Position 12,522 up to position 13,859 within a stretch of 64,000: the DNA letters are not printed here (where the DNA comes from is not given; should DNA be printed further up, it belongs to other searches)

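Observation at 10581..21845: Pse-type pathway split by an inserted second synthase set (AKR + divergent NeuB + SpsF-like CT + class III aminotransferase)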

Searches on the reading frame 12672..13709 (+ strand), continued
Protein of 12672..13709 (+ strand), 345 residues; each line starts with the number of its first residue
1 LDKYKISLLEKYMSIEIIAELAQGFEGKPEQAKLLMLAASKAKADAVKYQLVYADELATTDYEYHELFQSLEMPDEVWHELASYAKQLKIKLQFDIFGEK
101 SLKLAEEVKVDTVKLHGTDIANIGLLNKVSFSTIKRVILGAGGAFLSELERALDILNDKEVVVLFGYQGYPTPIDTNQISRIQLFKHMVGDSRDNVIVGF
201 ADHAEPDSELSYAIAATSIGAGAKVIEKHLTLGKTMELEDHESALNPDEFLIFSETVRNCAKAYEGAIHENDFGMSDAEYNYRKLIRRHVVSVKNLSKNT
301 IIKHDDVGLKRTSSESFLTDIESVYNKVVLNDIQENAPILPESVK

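Call 79: find_encoding_contigs(protein=P0300, flank=10000, max_places=3)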
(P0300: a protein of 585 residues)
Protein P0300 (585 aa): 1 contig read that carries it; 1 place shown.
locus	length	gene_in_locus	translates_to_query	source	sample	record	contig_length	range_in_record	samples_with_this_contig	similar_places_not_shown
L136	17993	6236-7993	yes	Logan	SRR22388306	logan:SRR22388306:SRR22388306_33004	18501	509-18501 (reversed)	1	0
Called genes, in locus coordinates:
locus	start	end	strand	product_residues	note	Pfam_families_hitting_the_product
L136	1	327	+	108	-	?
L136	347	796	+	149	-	PF05368:NmrA, PF01073:3Beta_HSD, PF01370:Epimerase, PF02719:Polysacc_synt_2, PF08659:KR (weak), PF16363:GDP_Man_Dehyd, PF13460:NAD_binding_10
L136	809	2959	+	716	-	PF02310:B12-binding, PF04055:Radical_SAM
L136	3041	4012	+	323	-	PF01073:3Beta_HSD, PF01370:Epimerase, PF02719:Polysacc_synt_2, PF04321:RmlD_sub_bind, PF05368:NmrA, PF08659:KR (weak), PF16363:GDP_Man_Dehyd, PF13460:NAD_binding_10, +1 more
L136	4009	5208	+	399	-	PF00155:Aminotran_1_2, PF01041:DegT_DnrJ_EryC1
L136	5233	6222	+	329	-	PF01408:GFO_IDH_MocA, PF02894:GFO_IDH_MocA_C, PF22725:GFO_IDH_MocA_C3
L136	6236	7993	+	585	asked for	PF03102:NeuB, PF02348:CTP_transf_3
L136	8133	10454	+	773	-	PF01408:GFO_IDH_MocA, PF01488:Shikimate_DH (weak), PF03807:F420_oxidored, PF02894:GFO_IDH_MocA_C (weak), PF22725:GFO_IDH_MocA_C3, PF00202:Aminotran_3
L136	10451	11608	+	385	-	PF04101:Glyco_tran_28_C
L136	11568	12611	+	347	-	PF03102:NeuB, PF08666:SAF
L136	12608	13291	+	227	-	PF08889:WbqC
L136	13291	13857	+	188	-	PF00583:Acetyltransf_1, PF13673:Acetyltransf_10 (weak), PF13508:Acetyltransf_7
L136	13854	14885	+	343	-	PF03054:tRNA_Me_trans (weak), PF06508:QueC (weak)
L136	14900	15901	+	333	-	PF00551:Formyl_trans_N, PF02911:Formyl_trans_C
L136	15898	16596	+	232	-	PF02585:PIG-L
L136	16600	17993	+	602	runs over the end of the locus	PF27859:LIC12162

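Call 88: search_dna_similar(query=window:12708-13709:+, collection=plasmids, mode=protein, max_rows=15, max_evalue=1e-20)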
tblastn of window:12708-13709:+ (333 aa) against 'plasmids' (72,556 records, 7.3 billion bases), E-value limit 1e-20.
Records with a match: 1; places in all: 1; records where one place covers at least 80% of the query: 1.
Best place of each record, by identity: <60% 1.
By first word of the organism name: Bacillus 1.
By predicted mobility (MOB-suite, as given by PLSDB): non-mobilizable 1.
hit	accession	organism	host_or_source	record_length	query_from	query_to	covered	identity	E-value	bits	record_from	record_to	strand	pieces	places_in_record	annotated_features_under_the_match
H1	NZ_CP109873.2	Bacillus cereus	pepper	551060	3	327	98%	30.3%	4e-28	122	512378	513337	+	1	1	NTP transferase domain-containing protein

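Call 90: get_annotated_region(hit=H1, flank=9000)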
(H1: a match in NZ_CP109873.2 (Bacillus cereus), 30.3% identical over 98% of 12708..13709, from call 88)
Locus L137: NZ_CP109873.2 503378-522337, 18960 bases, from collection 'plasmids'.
description: Bacillus cereus strain BC38B plasmid p1, complete sequence
organism: Bacillus cereus (NCBI taxid 1396)
taxonomy: Bacteria; Bacillota; Bacilli; Bacillales; Bacillaceae; Bacillus; Bacillus cereus
host: -; source: pepper; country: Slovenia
typing (MOB-suite, as given by PLSDB): non-mobilizable; replicon rep_cluster_125,rep_cluster_1698; mating-pair formation MPF_T
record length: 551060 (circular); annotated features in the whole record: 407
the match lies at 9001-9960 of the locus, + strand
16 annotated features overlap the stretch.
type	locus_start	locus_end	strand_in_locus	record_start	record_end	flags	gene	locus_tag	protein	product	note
CDS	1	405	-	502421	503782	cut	-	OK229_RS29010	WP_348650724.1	YncE family protein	-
CDS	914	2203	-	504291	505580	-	-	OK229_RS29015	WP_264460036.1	glycosyltransferase family A protein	-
CDS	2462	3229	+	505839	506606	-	-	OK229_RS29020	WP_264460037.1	glycosyltransferase family 2 protein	-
CDS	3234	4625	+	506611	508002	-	-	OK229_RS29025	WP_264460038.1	CDP-glycerol glycerophosphotransferase family protein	-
CDS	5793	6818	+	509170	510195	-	-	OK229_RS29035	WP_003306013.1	polysaccharide biosynthesis protein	-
CDS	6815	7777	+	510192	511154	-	-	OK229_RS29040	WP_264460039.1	NAD-dependent epimerase/dehydratase family protein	-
CDS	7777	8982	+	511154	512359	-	pseC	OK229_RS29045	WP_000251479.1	UDP-4-amino-4, 6-dideoxy-N-acetyl-beta-L-altrosamine transaminase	-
CDS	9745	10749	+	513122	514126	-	-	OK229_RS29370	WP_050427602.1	NTP transferase domain-containing protein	-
CDS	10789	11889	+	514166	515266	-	pseG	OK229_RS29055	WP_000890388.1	UDP-2,4-diacetamido-2,4, 6-trideoxy-beta-L-altropyranose hydrolase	-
CDS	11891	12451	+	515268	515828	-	pseH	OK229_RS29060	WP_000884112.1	UDP-4-amino-4, 6-dideoxy-N-acetyl-beta-L-altrosamine N-acetyltransferase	GO:0009058 - biosynthetic process [Evidence IEA]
CDS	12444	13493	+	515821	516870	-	pseI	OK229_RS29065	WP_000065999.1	pseudaminic acid synthase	-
CDS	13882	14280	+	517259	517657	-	tnpA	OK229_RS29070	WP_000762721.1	IS200/IS605 family transposase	-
CDS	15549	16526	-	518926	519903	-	-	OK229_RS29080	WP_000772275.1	DUF3880 domain-containing protein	-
CDS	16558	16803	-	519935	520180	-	-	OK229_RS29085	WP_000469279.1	hypothetical protein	-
CDS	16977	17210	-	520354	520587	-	-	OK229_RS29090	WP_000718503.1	hypothetical protein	-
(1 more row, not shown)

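Call 100: search_protein_families(library=pfam, proteins=[L137:6815-7777:+], max_evalue=0.001)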
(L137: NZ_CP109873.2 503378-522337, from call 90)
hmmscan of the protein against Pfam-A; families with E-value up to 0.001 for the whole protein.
L137:6815-7777:+ (320 aa): 9 families
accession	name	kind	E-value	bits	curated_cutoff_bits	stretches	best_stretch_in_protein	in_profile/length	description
PF01370.27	Epimerase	-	2.5e-60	204.3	20.9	1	3-243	1-240/240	NAD dependent epimerase/dehydratase family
PF16363.11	GDP_Man_Dehyd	-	3e-60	204.8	27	1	4-304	1-331/332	GDP-mannose 4,6 dehydratase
PF01073.25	3Beta_HSD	-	5.7e-23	81.8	22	1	4-229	1-228/280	3-beta hydroxysteroid dehydrogenase/isomerase family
PF04321.23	RmlD_sub_bind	-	8.8e-19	68.1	27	1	1-234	1-201/287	RmlD substrate binding domain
PF02719.21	Polysacc_synt_2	-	1.9e-18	67.1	20.2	1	3-257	1-243/293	Polysaccharide biosynthesis protein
PF07993.18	NAD_binding_4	-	7.5e-15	55.2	20.1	1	5-179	1-209/258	Male sterility protein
PF13460.12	NAD_binding_10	-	2.7e-06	27.8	27.2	1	7-158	1-131/184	NAD(P)H-binding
PF00106.31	adh_short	-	2.3e-05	24.4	26.6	1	3-75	3-80/195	short chain dehydrogenase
PF05368.20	NmrA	-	6.9e-05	23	27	1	2-71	4-70/298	NmrA-like family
